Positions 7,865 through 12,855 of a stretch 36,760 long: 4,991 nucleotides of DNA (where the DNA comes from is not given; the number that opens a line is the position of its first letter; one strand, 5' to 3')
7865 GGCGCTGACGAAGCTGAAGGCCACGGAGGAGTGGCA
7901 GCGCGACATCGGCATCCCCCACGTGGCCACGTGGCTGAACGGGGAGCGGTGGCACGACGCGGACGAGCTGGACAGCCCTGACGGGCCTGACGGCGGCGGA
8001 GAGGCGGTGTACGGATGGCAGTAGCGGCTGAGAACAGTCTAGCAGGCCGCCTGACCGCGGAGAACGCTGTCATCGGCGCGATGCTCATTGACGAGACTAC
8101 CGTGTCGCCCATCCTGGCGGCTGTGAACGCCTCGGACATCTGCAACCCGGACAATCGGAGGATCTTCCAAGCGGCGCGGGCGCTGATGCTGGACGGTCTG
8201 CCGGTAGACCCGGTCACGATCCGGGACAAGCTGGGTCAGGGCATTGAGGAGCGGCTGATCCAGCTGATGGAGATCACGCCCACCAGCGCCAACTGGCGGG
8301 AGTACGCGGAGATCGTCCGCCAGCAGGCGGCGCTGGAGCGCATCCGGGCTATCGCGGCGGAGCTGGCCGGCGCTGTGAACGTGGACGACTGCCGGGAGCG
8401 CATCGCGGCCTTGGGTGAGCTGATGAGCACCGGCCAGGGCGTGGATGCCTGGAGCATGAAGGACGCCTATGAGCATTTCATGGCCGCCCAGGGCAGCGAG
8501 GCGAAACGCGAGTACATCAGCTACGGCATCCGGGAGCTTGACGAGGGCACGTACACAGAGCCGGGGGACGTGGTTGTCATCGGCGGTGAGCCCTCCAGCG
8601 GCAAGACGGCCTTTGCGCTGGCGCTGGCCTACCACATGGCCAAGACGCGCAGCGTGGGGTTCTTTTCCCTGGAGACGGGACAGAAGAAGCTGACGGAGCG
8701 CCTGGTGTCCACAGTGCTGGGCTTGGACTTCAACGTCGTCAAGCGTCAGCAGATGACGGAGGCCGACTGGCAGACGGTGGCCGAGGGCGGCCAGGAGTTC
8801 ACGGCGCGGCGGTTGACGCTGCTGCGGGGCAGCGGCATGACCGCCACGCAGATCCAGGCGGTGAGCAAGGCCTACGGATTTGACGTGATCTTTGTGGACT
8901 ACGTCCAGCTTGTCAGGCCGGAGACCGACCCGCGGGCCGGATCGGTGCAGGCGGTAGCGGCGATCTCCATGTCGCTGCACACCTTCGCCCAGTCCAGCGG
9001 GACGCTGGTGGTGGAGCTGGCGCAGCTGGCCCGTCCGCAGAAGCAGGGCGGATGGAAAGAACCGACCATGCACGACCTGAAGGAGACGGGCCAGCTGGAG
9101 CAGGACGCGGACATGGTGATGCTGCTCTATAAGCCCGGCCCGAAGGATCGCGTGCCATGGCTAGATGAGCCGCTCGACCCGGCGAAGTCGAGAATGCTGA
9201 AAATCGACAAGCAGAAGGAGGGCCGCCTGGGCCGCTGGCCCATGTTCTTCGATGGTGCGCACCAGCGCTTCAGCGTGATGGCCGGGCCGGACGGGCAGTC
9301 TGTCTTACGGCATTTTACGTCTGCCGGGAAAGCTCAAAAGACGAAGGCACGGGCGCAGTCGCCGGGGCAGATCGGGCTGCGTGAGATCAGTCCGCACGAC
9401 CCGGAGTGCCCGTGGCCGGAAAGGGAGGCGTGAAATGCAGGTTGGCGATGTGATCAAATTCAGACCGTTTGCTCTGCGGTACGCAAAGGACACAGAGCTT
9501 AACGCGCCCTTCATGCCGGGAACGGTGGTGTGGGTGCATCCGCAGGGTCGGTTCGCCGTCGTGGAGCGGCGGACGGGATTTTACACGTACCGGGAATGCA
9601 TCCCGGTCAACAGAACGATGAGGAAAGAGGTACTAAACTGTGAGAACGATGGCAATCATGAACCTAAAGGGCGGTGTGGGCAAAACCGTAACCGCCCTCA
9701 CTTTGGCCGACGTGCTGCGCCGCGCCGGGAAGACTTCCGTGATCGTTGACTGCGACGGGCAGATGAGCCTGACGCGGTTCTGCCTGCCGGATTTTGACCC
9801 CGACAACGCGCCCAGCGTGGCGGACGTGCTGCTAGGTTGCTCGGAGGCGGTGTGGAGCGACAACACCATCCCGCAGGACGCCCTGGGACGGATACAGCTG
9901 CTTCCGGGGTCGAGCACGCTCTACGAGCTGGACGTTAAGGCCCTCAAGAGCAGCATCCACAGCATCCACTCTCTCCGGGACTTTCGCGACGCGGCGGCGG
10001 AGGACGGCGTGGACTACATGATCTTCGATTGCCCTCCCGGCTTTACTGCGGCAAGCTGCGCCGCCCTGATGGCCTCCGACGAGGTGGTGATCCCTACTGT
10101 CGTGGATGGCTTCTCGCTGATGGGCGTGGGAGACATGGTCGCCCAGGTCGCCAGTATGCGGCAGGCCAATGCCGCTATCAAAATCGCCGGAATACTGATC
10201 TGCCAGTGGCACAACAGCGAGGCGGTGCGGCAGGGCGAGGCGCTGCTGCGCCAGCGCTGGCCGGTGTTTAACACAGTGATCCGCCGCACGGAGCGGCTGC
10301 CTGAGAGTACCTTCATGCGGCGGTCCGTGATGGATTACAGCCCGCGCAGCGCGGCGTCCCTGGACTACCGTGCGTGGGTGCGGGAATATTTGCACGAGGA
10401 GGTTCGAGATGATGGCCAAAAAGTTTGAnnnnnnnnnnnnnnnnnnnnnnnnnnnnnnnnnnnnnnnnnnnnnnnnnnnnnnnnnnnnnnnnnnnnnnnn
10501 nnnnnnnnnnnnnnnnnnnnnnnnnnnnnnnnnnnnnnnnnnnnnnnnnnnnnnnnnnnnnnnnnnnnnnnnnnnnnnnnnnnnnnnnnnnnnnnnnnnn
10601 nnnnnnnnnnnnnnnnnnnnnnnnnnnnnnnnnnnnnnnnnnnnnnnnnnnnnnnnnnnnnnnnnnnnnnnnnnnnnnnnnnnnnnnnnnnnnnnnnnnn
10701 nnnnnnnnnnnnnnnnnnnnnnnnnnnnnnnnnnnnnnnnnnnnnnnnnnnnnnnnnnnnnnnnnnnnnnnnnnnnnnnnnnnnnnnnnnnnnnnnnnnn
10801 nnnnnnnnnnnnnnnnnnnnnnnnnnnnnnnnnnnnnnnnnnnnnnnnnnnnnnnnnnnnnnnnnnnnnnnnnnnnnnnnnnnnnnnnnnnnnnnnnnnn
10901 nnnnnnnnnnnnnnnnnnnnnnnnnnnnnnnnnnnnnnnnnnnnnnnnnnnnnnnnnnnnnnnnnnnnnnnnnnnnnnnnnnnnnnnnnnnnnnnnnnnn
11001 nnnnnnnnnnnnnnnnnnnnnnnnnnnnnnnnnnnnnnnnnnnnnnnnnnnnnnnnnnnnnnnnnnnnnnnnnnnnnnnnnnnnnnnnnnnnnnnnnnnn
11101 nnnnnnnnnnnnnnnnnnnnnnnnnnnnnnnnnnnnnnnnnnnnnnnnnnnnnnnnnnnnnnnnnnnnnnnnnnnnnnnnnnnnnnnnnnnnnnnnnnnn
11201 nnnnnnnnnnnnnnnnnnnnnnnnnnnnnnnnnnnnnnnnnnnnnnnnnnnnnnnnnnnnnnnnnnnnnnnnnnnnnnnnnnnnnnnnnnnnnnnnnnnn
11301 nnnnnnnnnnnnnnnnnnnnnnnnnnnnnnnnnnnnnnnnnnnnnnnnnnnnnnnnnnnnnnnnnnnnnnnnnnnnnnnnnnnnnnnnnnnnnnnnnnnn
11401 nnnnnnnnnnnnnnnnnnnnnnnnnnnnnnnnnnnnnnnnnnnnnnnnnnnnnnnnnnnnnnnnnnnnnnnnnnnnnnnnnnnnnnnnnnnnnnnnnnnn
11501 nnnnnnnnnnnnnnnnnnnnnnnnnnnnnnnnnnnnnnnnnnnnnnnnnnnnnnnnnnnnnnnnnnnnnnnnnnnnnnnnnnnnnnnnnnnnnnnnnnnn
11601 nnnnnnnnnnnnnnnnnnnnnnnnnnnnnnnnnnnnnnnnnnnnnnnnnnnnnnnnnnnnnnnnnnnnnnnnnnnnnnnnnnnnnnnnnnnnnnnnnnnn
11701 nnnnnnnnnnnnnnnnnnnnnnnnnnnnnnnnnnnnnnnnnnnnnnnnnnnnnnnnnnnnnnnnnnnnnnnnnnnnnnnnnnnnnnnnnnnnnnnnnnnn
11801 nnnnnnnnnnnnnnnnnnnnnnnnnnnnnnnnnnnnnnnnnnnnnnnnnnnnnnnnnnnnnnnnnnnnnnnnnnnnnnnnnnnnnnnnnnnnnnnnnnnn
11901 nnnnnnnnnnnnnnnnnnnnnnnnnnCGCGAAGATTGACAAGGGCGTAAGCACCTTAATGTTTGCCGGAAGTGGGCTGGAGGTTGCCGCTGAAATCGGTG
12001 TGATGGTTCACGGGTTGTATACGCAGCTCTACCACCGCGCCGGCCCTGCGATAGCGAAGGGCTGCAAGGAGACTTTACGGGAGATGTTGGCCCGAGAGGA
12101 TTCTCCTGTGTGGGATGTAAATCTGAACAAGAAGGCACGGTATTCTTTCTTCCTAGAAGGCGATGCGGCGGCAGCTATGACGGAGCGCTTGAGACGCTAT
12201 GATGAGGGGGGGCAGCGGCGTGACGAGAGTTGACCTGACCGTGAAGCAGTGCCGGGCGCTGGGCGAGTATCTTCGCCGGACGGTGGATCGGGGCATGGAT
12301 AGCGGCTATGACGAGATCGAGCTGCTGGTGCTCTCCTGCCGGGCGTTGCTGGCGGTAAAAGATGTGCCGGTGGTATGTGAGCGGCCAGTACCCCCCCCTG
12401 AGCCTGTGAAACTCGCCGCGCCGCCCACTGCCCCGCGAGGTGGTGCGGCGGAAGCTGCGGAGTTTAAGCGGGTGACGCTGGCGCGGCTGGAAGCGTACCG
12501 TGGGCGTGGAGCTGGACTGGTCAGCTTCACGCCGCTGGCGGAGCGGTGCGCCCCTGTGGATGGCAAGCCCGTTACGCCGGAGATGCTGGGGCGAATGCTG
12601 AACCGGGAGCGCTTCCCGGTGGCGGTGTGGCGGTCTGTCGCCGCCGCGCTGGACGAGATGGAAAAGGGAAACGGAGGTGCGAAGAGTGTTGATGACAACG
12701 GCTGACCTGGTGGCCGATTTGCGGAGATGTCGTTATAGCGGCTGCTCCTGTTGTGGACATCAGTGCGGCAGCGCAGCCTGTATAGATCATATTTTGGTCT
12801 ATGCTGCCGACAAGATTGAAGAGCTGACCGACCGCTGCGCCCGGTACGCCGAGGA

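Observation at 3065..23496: Strand-locked 17-nt hairpin family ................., five copies across unrelated contexts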

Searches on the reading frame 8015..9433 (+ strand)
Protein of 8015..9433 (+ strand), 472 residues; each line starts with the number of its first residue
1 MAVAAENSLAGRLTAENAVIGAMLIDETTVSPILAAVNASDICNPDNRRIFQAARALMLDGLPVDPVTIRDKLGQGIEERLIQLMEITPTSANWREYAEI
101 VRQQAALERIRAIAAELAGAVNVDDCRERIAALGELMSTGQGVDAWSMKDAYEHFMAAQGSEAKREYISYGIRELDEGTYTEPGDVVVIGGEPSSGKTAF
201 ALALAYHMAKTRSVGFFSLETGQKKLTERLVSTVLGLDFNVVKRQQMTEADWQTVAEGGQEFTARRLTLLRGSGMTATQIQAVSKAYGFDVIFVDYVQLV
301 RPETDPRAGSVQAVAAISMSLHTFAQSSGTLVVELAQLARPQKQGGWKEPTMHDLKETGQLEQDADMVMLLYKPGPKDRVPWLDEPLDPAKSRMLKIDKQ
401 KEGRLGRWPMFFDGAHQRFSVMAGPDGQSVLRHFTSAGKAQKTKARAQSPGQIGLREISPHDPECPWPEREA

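Call 16: search_protein_families(library=pfam, proteins=[window:8015-9433:+], max_evalue=0.01)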
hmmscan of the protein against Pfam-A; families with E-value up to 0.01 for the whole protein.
window:8015-9433:+ (472 aa): 6 families
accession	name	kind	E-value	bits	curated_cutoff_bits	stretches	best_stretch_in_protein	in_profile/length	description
PF03796.21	DnaB_C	-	2.5e-47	161.9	27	1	169-420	3-254/255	DnaB-like helicase C terminal domain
PF00772.26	DnaB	-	3.4e-18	66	23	1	13-103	6-103/103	DnaB-like helicase N terminal domain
PF13481.12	AAA_25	-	5.2e-05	23.4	27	1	182-311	31-166/195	AAA domain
PF06745.19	ATPase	-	0.00067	19.5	26.6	1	171-298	4-129/231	KaiC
PF20720.3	nSTAND3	-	0.0046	17.1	27.2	1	186-211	19-44/155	Novel STAND NTPase 3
PF13500.12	AAA_26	-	0.0052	17.1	27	1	186-219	3-37/198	AAA domain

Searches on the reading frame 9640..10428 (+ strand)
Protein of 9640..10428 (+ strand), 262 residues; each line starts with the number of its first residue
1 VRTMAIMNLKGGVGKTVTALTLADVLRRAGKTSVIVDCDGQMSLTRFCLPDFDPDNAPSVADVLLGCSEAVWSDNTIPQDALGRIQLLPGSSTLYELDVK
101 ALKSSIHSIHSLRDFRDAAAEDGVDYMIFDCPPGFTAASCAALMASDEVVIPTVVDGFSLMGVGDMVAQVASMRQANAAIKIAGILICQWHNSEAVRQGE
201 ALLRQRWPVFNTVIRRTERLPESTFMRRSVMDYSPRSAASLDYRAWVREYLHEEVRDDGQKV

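Call 17: search_protein_families(library=pfam, proteins=[window:9640-10428:+], max_evalue=0.01)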
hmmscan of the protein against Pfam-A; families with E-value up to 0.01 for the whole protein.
window:9640-10428:+ (262 aa): 7 families
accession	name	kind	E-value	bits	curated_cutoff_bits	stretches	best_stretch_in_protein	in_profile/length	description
PF13614.12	AAA_31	-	1.4e-27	97.2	27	1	1-180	1-175/177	AAA domain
PF01656.29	CbiA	-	2.4e-17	63.5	25.4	1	5-223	2-118/125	CobQ/CobB/MinD/ParA nucleotide binding domain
PF10609.15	ParA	-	5.8e-08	32.9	27.1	1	3-167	5-157/246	NUBPL iron-transfer P-loop NTPase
PF00142.24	Fer4_NifH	-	1.4e-06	28.5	25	1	9-248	7-242/271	4Fe-4S iron sulfur cluster binding proteins, NifH/frxC family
PF06564.18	CBP_BcsQ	-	8.5e-06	25.9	21.3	1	1-243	1-226/234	Cellulose biosynthesis protein BcsQ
PF09140.17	MipZ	-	2.7e-05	24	20.7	0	5-47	4-47/262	ATPase MipZ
PF07015.17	VirC1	-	0.002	18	24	0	1-46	1-46/231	VirC1 protein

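Call 26: search_protein_families(library=ncbifam, proteins=[window:9640-10428:+], max_evalue=0.01)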
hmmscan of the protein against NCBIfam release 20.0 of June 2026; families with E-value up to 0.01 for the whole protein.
window:9640-10428:+ (262 aa): 15 families
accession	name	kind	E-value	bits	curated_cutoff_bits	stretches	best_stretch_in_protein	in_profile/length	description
NF041546.1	ParA_partition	equivalog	7.2e-24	84.5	180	2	120-248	73-202/203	ParA family partition ATPase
TIGR03371.1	cellulose_yhjQ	equivalog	6.1e-15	55.4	157.85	1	1-245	1-236/246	cellulose biosynthesis protein BcsQ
TIGR03453.1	partition_RepA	equivalog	1.6e-12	47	348.45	1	3-170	106-284/387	plasmid partitioning protein RepA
TIGR01969.1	minD_arch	subfamily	2.3e-12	46.6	201.75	1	3-243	2-223/251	cell division ATPase MinD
NF041283.1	PrgP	equivalog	7.8e-09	35.2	400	1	3-234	4-242/297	ParA superfamily DNA segregation protein PrgP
NF047398.1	AAA_KGGVGR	domain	5e-08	33.5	90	1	2-170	3-189/190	KGGVGR-motif variant AAA ATPase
NF010443.0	PRK13869.1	subfamily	3.4e-07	29.4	446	1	3-152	123-280/405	plasmid-partitioning protein RepA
NF041136.1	MrpORP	equivalog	3.6e-07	29.8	450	1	3-39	7-43/365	iron-sulfur cluster carrier protein MrpORP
TIGR01968.1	minD_bact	equivalog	3.7e-06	26.5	212.9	1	4-39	4-39/261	septum site-determining protein MinD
NF008079.0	PRK10818.1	equivalog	1.2e-05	24.8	508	1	3-202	4-194/270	septum site-determining protein MinD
NF033200.1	F430_CfbC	exception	8.3e-05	22.1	402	0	9-47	7-45/260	Ni-sirohydrochlorin a,c-diamide reductive cyclase ATP-dependent reductase subunit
NF009701.0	PRK13230.1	subfamily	0.00011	21.3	350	1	2-47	2-46/291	nitrogenase reductase-like protein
TIGR01287.1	nifH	equivalog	0.00023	20.6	394.35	1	9-249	7-243/275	nitrogenase iron protein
NF010423.0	PRK13849.1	equivalog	0.00074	18.9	313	0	1-47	1-47/231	conjugal transfer ATPase VirC1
TIGR01281.1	DPOR_bchL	equivalog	0.0017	17.8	345.15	0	9-49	7-46/268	ferredoxin:protochlorophyllide reductase (ATP-dependent) iron-sulfur ATP-binding protein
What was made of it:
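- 9640..10428 (+): ParA-type Walker ATPase, the partner of the ParB-like protein. Pfam AAA_31/CbiA/ParA and NCBIfam ParA_partition (calls 17, 26)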

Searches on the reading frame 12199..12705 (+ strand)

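Call 17: search_protein_families(library=pfam, proteins=[window:12199-12705:+], max_evalue=0.01)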
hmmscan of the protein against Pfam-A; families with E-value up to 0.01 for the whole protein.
window:12199-12705:+ (168 aa): 0 families

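Call 60: search_protein_families(library=pfam, proteins=[window:12199-12705:+], max_evalue=0.05)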
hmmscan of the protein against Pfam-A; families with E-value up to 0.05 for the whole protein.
window:12199-12705:+ (168 aa): 1 family
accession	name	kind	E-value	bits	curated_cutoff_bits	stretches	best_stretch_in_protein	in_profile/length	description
PF24828.1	DUF7713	-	0.041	13.9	24.1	0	120-135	37-52/68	Domain of unknown function (DUF7713)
